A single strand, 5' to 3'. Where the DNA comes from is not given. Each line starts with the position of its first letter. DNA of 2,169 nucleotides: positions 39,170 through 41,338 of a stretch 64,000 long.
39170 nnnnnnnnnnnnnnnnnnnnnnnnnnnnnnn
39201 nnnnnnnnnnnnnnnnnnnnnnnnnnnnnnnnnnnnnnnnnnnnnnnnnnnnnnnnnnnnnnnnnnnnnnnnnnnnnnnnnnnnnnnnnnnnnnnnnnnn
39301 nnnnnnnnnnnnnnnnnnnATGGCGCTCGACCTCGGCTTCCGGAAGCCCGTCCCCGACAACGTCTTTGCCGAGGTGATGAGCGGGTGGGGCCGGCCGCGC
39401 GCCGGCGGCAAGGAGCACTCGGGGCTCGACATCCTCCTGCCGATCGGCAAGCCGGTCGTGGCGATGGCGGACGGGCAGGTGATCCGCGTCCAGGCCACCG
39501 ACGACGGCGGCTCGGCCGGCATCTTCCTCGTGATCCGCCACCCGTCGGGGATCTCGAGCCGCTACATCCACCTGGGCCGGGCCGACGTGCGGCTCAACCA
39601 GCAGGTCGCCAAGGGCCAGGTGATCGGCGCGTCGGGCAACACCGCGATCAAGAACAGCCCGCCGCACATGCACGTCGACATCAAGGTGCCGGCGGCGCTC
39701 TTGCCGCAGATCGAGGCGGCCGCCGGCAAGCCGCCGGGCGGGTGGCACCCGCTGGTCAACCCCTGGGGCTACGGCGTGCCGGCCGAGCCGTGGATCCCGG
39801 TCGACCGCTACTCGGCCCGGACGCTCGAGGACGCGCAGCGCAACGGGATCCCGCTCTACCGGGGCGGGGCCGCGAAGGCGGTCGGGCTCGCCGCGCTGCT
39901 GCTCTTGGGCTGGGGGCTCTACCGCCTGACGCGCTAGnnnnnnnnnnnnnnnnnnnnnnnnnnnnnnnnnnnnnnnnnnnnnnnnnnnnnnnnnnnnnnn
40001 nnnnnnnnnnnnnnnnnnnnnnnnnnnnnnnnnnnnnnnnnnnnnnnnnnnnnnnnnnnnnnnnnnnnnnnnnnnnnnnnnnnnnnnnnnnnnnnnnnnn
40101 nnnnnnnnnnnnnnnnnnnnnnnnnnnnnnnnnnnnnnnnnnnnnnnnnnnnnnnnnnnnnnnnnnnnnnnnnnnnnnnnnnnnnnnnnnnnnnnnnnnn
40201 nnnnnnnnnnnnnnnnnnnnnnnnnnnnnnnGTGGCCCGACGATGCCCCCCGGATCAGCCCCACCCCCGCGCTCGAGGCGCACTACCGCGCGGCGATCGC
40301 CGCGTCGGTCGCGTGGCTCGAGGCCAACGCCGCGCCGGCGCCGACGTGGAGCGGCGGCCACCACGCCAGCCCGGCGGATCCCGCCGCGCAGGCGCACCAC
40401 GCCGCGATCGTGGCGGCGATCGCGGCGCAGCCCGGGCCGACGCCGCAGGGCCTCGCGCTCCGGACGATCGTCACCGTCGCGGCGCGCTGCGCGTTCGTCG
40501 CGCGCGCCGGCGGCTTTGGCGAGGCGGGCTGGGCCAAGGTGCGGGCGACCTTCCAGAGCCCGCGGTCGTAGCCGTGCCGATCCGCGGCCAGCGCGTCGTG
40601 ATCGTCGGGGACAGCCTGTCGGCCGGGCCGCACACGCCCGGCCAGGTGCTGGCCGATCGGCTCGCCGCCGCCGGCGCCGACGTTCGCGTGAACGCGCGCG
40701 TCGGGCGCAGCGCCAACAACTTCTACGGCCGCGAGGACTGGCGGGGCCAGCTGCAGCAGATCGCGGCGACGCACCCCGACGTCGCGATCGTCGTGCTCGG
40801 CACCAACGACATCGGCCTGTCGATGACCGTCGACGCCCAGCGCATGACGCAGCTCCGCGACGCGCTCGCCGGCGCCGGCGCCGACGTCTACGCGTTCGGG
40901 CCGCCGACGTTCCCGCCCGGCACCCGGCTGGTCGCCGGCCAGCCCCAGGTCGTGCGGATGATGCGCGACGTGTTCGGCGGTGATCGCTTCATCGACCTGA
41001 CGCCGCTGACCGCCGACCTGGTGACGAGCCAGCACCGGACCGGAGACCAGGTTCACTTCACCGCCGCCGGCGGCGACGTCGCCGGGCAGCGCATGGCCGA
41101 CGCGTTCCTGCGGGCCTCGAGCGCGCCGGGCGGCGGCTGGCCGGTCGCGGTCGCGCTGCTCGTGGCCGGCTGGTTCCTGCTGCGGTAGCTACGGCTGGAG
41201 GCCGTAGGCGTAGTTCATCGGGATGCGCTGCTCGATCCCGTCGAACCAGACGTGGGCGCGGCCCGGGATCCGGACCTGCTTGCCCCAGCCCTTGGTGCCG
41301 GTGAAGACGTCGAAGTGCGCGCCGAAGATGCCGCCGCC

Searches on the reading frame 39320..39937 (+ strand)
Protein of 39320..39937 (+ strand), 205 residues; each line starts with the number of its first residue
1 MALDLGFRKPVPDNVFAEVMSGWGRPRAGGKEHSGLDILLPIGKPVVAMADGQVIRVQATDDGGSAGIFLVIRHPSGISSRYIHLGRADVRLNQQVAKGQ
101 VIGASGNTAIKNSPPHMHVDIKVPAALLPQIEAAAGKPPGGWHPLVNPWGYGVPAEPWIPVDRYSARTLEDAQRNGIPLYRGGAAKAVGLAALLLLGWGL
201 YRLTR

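Call 41: search_protein_families(library=pfam, proteins=[window:39320-39937:+], max_evalue=0.01)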
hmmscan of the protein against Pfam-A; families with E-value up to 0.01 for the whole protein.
window:39320-39937:+ (205 aa): 1 family
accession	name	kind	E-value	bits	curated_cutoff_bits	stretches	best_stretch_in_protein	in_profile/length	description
PF01551.29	Peptidase_M23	-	6.8e-22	77.9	28.7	1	32-122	2-88/96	Peptidase family M23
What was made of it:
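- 39320..39937 (+): M23 peptidase with the same type of C-terminal tail (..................). PF01551 E=6.8e-22 (call 41).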

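Call 76: search_protein_families(library=phrogs, proteins=[window:39320-39937:+], max_evalue=0.01)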
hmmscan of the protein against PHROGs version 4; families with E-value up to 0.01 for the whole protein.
window:39320-39937:+ (205 aa): 22 families
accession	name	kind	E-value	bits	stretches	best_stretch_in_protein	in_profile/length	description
phrog_21656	-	other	2.7e-18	66.4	1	27-121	631-729/1022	peptidase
phrog_6700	-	lysis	2.8e-16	58.7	1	27-123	2620-2713/2898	endolysin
phrog_7767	-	other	2.9e-16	60.7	1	30-125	18-110/194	metallo-endopeptidase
phrog_10030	-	tail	6.2e-15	54.6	1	7-126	1895-2010/2105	tail length tape measure protein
phrog_28672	-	other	2.3e-13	50.5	1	20-127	277-379/397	metallo-endopeptidase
phrog_16615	-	other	2.2e-11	44.2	1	30-124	416-507/529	peptidase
phrog_14988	-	other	6.6e-11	43.4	1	30-150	30-160/272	peptidase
phrog_167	-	tail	2.8e-09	36.3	1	23-132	1209-1291/1555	tail length tape measure protein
phrog_4070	-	tail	1.4e-08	34.4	1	27-123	619-711/989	tail length tape measure protein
phrog_3084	-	lysis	2.4e-08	34.4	1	17-120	10-115/468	endolysin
phrog_36429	-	unknown function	1.2e-07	30.8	1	25-111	122-205/1159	-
phrog_28394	-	unknown function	2.5e-07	31.2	1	28-113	198-281/303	-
phrog_23188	-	tail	3.8e-07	27.9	1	29-133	3158-3261/5002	tail length tape measure protein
phrog_1067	-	head and packaging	1.9e-06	27.6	1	22-121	749-844/991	minor head protein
phrog_880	-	lysis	5.2e-06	27.1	1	21-121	19-119/435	endolysin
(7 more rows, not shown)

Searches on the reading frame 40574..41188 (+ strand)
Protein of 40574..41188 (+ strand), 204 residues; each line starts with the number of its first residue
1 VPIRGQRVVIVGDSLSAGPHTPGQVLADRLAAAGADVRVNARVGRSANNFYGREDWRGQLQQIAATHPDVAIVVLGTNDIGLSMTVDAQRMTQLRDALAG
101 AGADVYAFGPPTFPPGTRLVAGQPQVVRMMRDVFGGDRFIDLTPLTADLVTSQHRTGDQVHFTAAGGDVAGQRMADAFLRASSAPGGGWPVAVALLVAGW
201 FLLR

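Call 41: search_protein_families(library=pfam, proteins=[window:40574-41188:+], max_evalue=0.01)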
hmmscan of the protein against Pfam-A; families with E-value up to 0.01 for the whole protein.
window:40574-41188:+ (204 aa): 4 families
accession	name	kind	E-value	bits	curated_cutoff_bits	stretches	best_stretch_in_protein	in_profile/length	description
PF13472.12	Lipase_GDSL_2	-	5.9e-16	59.9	32.9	1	11-166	2-175/178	GDSL-like Lipase/Acylhydrolase family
PF00657.28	Lipase_GDSL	-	1.7e-08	35.3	23.6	1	8-104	1-116/208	GDSL-like Lipase/Acylhydrolase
PF04311.20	DUF459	-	2.7e-08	33.8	27.2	1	7-81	1-72/197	Protein of unknown function (DUF459)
PF13458.12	Peripla_BP_6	-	0.0035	17.5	31.7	1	5-80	135-203/343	Periplasmic binding protein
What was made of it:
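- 40574..41188 (+): GDSL/SGNH esterase with the same type of C-terminal tail (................). PF13472 E=5.9e-16 (call 41).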

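Call 76: search_protein_families(library=phrogs, proteins=[window:40574-41188:+], max_evalue=0.01)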
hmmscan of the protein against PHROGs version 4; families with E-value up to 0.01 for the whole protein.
window:40574-41188:+ (204 aa): 2 families
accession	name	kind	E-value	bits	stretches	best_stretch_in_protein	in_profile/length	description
phrog_6102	-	moron, auxiliary metabolic gene and host takeover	1e-05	25.5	1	6-178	31-225/442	lipase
phrog_19622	-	other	0.00024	20.6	1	2-87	53-144/524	esterase/lipase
